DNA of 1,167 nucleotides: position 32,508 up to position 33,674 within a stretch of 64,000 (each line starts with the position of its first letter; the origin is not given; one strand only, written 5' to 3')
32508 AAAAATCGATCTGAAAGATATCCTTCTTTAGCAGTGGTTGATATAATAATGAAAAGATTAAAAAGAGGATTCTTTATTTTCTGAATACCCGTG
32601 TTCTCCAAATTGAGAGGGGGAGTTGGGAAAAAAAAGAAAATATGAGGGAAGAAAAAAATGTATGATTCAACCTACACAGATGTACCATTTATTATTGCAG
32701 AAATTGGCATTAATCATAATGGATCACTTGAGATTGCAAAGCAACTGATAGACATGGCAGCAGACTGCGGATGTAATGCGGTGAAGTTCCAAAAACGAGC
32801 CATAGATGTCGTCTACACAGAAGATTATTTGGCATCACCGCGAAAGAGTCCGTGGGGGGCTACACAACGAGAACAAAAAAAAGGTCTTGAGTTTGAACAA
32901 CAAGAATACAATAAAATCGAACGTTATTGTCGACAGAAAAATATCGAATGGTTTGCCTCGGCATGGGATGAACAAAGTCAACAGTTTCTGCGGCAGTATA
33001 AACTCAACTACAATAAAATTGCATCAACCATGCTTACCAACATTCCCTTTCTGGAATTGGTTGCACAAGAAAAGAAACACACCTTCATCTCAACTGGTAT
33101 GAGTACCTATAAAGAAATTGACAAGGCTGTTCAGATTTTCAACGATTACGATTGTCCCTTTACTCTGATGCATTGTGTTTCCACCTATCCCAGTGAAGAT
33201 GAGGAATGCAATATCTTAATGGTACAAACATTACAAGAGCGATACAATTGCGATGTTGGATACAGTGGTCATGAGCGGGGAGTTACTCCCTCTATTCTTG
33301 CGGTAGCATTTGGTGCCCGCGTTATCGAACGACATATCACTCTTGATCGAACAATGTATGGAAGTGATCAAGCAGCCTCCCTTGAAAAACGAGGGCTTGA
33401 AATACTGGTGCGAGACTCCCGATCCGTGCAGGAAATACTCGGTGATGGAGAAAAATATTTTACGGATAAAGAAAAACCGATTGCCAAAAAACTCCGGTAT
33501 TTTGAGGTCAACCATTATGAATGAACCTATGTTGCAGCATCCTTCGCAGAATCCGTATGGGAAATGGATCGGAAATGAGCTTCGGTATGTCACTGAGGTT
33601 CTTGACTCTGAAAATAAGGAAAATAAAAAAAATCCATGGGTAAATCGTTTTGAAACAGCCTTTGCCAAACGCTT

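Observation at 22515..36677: Unusual CMP/CDP-sugar module: DHQS-like cyclase, class-III aminotransferase, cupin-fused cytidylyltransferase, B12-radical-SAM enzyme and zinc-ribbon C-methyltransferase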

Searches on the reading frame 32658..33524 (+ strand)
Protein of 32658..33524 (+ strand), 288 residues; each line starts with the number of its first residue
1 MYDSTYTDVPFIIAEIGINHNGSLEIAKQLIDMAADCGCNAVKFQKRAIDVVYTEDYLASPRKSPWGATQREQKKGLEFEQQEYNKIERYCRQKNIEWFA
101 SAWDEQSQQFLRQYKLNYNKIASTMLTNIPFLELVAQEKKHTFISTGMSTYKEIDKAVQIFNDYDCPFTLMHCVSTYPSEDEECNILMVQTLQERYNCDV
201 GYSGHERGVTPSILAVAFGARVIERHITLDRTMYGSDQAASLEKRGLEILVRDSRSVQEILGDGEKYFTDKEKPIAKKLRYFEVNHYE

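Call 3: search_protein_families(library=pfam, proteins=[window:32658-33524:+])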
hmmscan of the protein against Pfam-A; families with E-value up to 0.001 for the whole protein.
window:32658-33524:+ (288 aa): 1 family
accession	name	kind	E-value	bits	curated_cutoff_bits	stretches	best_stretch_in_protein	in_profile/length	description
PF03102.20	NeuB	-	8.8e-73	245.1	22.1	1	30-266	1-241/241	NeuB family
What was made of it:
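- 32658..33524 (+): Short NeuB-family synthase without a SAF domain; first gene of an independent module. PF03102 at 245 bits (call 3).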

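Call 5: search_protein_families(library=ncbifam, proteins=[window:32658-33524:+], max_evalue=0.00001)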
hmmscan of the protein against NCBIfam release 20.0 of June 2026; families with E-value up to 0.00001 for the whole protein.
window:32658-33524:+ (288 aa): 2 families
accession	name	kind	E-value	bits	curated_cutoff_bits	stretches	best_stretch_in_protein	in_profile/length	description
TIGR03569.1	NeuB_NnaB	equivalog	1.3e-78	264.4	399.65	1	10-276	1-273/329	N-acetylneuraminate synthase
TIGR03586.1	PseI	equivalog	2.5e-58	197.8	340.25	1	10-273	2-269/327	pseudaminic acid synthase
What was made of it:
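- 32658..33524 (+): NeuB and PseI equivalogs are below cut-off (call 5).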

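Call 49: find_homologous_proteins(query=window:32658-33524:+, max_evalue=1e-20)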
Query window:32658-33524:+ (288 aa): 8000 proteins with E <= 1e-20 among 8000 candidates; the best 120 are listed.
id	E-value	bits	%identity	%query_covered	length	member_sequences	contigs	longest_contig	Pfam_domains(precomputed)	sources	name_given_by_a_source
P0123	1.1e-193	660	100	100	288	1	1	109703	PF03102.21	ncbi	-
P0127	3.7e-150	517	75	100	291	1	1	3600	PF03102.21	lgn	-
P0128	1.8e-149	515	76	100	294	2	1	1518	PF03102.21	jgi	jgi:N-acetylneuraminate synthase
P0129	2.3e-149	515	76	100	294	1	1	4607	PF03102.21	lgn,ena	-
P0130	2.8e-149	514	76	100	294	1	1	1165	PF03102.21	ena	-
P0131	1.7e-148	512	76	99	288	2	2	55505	PF03102.21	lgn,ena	-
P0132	2.1e-148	511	77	100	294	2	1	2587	PF03102.21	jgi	jgi:N-acetylneuraminate synthase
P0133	1.7e-147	508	75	100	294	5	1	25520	PF03102.21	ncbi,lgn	-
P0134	8.8e-142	490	73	98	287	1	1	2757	PF03102.21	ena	-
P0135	9.2e-139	480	73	95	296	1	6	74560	PF03102.21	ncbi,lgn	-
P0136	5.0e-137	474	71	98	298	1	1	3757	PF03102.21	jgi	jgi:N-acetylneuraminate synthase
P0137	4.3e-133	461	72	95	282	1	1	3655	PF03102.21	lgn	-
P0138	7.9e-133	460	78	87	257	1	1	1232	PF03102.21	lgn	-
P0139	4.1e-132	458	70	97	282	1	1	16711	PF03102.21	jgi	jgi:N-acetylneuraminate synthase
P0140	6.7e-132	457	70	96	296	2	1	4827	PF03102.21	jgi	-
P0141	2.5e-131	455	70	95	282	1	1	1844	PF03102.21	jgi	-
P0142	3.8e-131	455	71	95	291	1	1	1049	PF03102.21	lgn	-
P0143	5.4e-131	454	72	95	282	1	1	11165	PF03102.21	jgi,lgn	-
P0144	6.1e-131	454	70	95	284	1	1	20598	PF03102.21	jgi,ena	-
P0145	8.2e-131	454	68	95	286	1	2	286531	PF03102.21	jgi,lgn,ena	-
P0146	1.1e-130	453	71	95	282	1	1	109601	PF03102.21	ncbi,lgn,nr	ncbi:MAG: N-acetylneuraminate synthase family protein [Elusimicrobia bacterium]|nr:N-acetylneuramina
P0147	4.7e-130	451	71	95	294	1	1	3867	PF03102.21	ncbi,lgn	-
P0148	8.9e-130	450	71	95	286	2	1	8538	PF03102.21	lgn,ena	-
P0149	1.5e-129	450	70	95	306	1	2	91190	PF03102.21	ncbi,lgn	-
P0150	3.1e-129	448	70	95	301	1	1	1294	PF03102.21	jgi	jgi:N-acetylneuraminate synthase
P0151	6.8e-129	447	70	95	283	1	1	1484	PF03102.21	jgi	jgi:N-acetylneuraminate synthase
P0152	8.9e-129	447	68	95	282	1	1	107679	PF03102.21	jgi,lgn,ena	-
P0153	1.4e-128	446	69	95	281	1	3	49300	PF03102.21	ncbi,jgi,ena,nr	ncbi:MAG TPA: N-acetylneuraminate synthase family protein [Elusimicrobiota bacterium]|nr:N-acetylneu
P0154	1.5e-128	446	71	95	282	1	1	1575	PF03102.21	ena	-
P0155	2.5e-128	445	69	95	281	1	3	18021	PF03102.21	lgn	-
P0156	2.6e-128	445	71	95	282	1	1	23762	PF03102.21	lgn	-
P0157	5.3e-128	444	69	97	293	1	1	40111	PF03102.21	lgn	-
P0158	6.8e-128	444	67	96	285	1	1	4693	PF03102.21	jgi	-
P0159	7.0e-128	444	70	94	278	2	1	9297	PF03102.21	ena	-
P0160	9.4e-128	444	69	95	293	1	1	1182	PF03102.21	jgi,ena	-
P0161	1.4e-127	443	68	94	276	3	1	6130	PF03102.21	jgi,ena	-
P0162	1.7e-127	443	69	95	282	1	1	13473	PF03102.21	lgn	-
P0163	2.6e-127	442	67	95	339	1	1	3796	PF03102.21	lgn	-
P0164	3.0e-127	442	68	96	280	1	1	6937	PF03102.21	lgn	-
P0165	3.2e-127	442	68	97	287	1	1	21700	PF03102.21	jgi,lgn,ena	-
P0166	3.5e-127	442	69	95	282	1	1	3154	PF03102.21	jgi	-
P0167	3.9e-127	442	69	95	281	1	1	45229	PF03102.21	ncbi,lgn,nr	ncbi:MAG: N-acetylneuraminate synthase family protein [Candidatus Omnitrophica bacterium]|nr:N-acety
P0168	4.1e-127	442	69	95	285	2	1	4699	PF03102.21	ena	-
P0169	4.2e-127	441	67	92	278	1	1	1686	PF03102.21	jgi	-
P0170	5.2e-127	441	74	88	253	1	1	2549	PF03102.21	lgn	-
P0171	6.2e-127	441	68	95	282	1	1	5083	PF03102.21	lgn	-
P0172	9.1e-127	440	69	95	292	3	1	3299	PF03102.21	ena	-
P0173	1.2e-126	440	69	96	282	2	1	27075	PF03102.21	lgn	-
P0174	1.2e-126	440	69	94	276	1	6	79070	PF03102.21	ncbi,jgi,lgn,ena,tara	tara:strand:- start:5473 stop:6303 length:831 start_codon:yes stop_codon:yes gene_type:complete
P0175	1.2e-126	440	68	95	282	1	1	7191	PF03102.21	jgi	jgi:N-acetylneuraminate synthase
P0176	1.4e-126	440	69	94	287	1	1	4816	PF03102.21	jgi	-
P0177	1.5e-126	440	69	95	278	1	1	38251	PF03102.21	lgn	-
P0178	1.8e-126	439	70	95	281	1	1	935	PF03102.21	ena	-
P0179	1.9e-126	439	69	95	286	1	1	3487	PF03102.21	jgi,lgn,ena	-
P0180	2.0e-126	439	69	94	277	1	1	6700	PF03102.21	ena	-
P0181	3.1e-126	439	69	95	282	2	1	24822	PF03102.21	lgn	-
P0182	5.7e-126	438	70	95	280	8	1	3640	PF03102.21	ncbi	-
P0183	5.8e-126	438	67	95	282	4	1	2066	PF03102.21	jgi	jgi:N-acetylneuraminate synthase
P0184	6.3e-126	438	68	94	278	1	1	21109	PF03102.21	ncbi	ncbi:MAG: N-acetylneuraminate synthase family protein [Pseudomonadota bacterium]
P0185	9.2e-126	437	68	94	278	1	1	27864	PF03102.21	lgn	-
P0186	1.3e-125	437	69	94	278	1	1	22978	PF03102.21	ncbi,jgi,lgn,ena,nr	ncbi:MAG: N-acetylneuraminate synthase family protein [Proteobacteria bacterium]|nr:N-acetylneuramin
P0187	1.4e-125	437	70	95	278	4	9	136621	PF03102.21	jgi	-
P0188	1.4e-125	437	68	94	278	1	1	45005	PF03102.21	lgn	-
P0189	1.7e-125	436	69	95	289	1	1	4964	PF03102.21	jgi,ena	-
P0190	2.1e-125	436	69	95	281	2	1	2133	PF03102.21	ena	-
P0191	2.2e-125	436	66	95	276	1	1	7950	PF03102.21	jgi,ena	-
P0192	2.3e-125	436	69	95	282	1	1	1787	PF03102.21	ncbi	-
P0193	3.4e-125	435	67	95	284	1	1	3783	PF03102.21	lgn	-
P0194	3.7e-125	435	70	95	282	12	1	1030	PF03102.21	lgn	-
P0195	5.4e-125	435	64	99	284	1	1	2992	PF03102.21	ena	-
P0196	5.6e-125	435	68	95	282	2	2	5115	PF03102.21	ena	-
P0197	8.6e-125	434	69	95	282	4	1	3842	PF03102.21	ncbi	-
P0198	1.0e-124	434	67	94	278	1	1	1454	PF03102.21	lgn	-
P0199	1.1e-124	434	67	95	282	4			PF03102.21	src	-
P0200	1.2e-124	433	68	95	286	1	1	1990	PF03102.21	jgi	-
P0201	1.2e-124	433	69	95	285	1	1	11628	PF03102.21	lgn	-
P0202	1.6e-124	433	66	95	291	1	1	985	PF03102.21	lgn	-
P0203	1.9e-124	433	68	95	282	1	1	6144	PF03102.21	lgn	-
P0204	2.3e-124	432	69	94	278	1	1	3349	PF03102.21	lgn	-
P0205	2.7e-124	432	67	95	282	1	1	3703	PF03102.21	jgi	-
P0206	4.3e-124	432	68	95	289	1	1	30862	PF03102.21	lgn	-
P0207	5.4e-124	431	70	95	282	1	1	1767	PF03102.21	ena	-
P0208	6.3e-124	431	68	94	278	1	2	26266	PF03102.21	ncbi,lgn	-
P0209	6.8e-124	431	68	97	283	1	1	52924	PF03102.21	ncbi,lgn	-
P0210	7.8e-124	431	67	96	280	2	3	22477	PF03102.21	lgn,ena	-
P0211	8.0e-124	431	66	97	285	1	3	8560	PF03102.21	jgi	-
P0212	8.4e-124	431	69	95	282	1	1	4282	PF03102.21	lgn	-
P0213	8.6e-124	431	66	95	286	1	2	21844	PF03102.21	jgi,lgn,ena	-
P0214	8.7e-124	431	68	97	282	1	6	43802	PF03102.21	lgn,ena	-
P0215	9.5e-124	430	68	95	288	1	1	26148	PF03102.21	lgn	-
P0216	9.8e-124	430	67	95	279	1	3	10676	PF03102.21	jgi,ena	-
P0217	9.9e-124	430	66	95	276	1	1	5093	PF03102.21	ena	-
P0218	1.0e-123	430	65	95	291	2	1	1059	PF03102.21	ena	-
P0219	1.0e-123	430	67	95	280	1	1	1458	PF03102.21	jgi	jgi:N-acetylneuraminate synthase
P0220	1.1e-123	430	68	95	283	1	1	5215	PF03102.21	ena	-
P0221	1.1e-123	430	68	94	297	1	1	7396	PF03102.21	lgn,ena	-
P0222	1.3e-123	430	64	98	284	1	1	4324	PF03102.21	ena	-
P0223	1.4e-123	430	67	95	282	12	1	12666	PF03102.21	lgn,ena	-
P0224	1.5e-123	430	67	94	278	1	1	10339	PF03102.21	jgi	jgi:N-acetylneuraminate synthase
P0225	2.0e-123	429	67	94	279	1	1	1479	PF03102.21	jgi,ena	-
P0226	2.0e-123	429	67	95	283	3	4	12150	PF03102.21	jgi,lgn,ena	-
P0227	2.0e-123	429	65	97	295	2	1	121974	PF03102.21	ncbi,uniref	ncbi:N-acetylneuraminate synthase family protein [Thermodesulfovibrio sp.]|uniref:N-acetylneuraminat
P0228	2.6e-123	429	68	95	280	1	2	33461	PF03102.21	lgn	-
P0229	2.6e-123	429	70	94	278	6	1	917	PF03102.21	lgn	-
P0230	2.8e-123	429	68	94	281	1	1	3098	PF03102.21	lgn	-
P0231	2.9e-123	429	67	95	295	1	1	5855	PF03102.21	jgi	-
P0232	4.2e-123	428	67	95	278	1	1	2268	PF03102.21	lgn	-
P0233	5.6e-123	428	68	94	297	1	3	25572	PF03102.21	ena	-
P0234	5.8e-123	428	68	95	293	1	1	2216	PF03102.21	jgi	-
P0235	6.0e-123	428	68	94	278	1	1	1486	PF03102.21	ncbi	-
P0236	7.4e-123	428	64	97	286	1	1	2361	PF03102.21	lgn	-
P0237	1.0e-122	427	66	95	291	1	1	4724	PF03102.21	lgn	-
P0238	1.2e-122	427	65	97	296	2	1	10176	PF03102.21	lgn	-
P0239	1.2e-122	427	67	94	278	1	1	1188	PF03102.21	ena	-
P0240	1.2e-122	427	66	95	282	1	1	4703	PF03102.21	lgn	-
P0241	1.3e-122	427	65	95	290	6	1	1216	PF03102.21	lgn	-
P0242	1.4e-122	427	66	95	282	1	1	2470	PF03102.21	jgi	-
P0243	1.6e-122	426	67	95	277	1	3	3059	PF03102.21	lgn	-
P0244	1.6e-122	426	63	95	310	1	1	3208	PF03102.21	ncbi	-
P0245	1.8e-122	426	67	95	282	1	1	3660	PF03102.21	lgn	-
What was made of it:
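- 32658..33524 (+): Homologues are 65-77% identical across phyla (call 49).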

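Call 50: find_encoding_contigs(protein=P0135, flank=8000, max_places=1)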
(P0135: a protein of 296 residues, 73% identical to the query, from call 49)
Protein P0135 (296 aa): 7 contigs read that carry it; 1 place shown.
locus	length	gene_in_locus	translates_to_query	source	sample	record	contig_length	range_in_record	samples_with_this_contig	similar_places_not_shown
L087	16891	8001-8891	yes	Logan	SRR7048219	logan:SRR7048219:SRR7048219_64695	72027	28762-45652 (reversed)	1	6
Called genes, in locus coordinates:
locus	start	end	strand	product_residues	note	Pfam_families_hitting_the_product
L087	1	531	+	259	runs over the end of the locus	PF03328:HpcH_HpaI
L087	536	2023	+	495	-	PF02310:B12-binding, PF04055:Radical_SAM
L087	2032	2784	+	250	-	PF05050:Methyltransf_21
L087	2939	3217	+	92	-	-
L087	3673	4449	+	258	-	PF02348:CTP_transf_3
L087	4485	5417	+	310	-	PF00389:2-Hacid_dh, PF03446:NAD_binding_2 (faint), PF02826:2-Hacid_dh_C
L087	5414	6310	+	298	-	PF01073:3Beta_HSD, PF01370:Epimerase, PF02719:Polysacc_synt_2, PF04321:RmlD_sub_bind, PF05368:NmrA, PF07993:NAD_binding_4 (faint), PF13460:NAD_binding_10, PF16363:GDP_Man_Dehyd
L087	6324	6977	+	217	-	PF00702:Hydrolase, PF06888:Put_Phosphatase (faint), PF12710:HAD, PF13419:HAD_2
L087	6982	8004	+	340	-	-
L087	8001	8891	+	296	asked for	PF03102:NeuB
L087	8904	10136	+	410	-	PF01041:DegT_DnrJ_EryC1, PF01212:Beta_elim_lyase (weak)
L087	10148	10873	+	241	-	PF02348:CTP_transf_3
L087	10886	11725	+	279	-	PF00106:adh_short, PF02737:3HCDH_N (weak), PF08659:KR (weak), PF13561:adh_short_C2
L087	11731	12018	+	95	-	-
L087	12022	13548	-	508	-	PF01943:Polysacc_synt, PF13440:Polysacc_synt_3, PF03023:MurJ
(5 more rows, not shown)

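Call 51: find_encoding_contigs(protein=P0227, flank=8000, max_places=1)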
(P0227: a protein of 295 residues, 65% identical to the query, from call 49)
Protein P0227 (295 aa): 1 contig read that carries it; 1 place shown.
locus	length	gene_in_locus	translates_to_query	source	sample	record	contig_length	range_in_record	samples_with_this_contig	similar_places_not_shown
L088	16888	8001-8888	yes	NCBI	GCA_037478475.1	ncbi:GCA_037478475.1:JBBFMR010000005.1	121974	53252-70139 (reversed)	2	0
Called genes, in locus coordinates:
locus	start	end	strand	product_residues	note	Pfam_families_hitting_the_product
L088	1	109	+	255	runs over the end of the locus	PF26618:DUF8196 (weak)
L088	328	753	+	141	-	PF08780:NTase_sub_bind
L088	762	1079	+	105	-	PF01909:NTP_transf_2, PF18765:Polbeta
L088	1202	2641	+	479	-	PF00483:NTP_transferase, PF22640:ManC_GMP_beta-helix, PF01050:MannoseP_isomer, PF07883:Cupin_2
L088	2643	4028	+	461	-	PF02878:PGM_PMM_I, PF02879:PGM_PMM_II, PF02880:PGM_PMM_III, PF00408:PGM_PMM_IV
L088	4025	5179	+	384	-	PF01370:Epimerase, PF04321:RmlD_sub_bind (weak), PF16363:GDP_Man_Dehyd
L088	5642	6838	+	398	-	PF01370:Epimerase, PF13460:NAD_binding_10 (weak), PF16363:GDP_Man_Dehyd, PF01370:Epimerase (weak)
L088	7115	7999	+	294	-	PF04055:Radical_SAM (weak), PF13186:SPASM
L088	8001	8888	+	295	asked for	PF03102:NeuB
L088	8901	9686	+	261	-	PF02348:CTP_transf_3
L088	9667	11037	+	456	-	PF00202:Aminotran_3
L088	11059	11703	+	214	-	PF08241:Methyltransf_11 (weak), PF08242:Methyltransf_12 (weak)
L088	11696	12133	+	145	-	PF00903:Glyoxalase, PF12681:Glyoxalase_2 (faint), PF13468:Glyoxalase_3 (faint), PF13669:Glyoxalase_4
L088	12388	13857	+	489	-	PF01943:Polysacc_synt, PF03023:MurJ, PF01554:MatE (weak)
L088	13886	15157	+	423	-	-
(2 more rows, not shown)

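Call 52: list_cluster_members(proteins=[P0135, P0133, P0149, P0147, P0024, P0026, P0052, P0072, P0073, P0075])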
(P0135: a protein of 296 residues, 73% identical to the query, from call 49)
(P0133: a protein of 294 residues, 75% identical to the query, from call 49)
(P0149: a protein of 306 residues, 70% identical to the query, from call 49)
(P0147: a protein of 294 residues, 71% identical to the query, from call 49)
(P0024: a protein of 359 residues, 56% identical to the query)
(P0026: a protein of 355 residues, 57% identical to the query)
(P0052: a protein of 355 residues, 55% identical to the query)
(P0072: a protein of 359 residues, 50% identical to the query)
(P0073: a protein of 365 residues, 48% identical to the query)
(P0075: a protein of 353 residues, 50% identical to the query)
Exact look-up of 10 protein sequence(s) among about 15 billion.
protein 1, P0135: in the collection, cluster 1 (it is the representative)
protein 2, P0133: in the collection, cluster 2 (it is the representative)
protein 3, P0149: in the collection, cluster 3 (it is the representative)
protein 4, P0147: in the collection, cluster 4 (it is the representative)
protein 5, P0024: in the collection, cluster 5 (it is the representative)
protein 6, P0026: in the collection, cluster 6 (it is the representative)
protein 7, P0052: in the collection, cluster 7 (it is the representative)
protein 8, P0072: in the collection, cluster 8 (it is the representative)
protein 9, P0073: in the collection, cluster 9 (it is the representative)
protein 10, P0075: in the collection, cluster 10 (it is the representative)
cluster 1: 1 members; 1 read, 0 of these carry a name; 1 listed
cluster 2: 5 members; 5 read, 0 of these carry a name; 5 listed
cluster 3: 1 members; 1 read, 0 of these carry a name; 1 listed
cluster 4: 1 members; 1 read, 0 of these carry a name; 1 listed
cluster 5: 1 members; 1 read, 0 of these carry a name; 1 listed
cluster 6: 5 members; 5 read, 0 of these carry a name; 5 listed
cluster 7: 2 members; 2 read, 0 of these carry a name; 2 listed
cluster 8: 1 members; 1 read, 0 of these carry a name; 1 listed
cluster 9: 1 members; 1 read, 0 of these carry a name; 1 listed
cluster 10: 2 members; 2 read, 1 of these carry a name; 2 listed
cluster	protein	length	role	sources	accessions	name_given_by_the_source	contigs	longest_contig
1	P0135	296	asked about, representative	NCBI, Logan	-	-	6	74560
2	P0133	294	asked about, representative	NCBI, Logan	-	-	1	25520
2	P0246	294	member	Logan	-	-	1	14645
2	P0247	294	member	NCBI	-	-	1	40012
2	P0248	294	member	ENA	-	-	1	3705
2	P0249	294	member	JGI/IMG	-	-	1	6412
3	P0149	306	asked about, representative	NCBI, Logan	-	-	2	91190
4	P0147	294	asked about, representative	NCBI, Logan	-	-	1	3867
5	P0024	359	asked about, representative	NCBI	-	-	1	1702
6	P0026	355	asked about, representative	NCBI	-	-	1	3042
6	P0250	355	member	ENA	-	-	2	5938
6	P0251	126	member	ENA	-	-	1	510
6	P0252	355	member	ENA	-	-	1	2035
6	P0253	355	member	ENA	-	-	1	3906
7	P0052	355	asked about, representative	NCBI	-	-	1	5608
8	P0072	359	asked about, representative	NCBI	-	-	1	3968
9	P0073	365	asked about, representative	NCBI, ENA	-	-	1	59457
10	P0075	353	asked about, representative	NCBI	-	-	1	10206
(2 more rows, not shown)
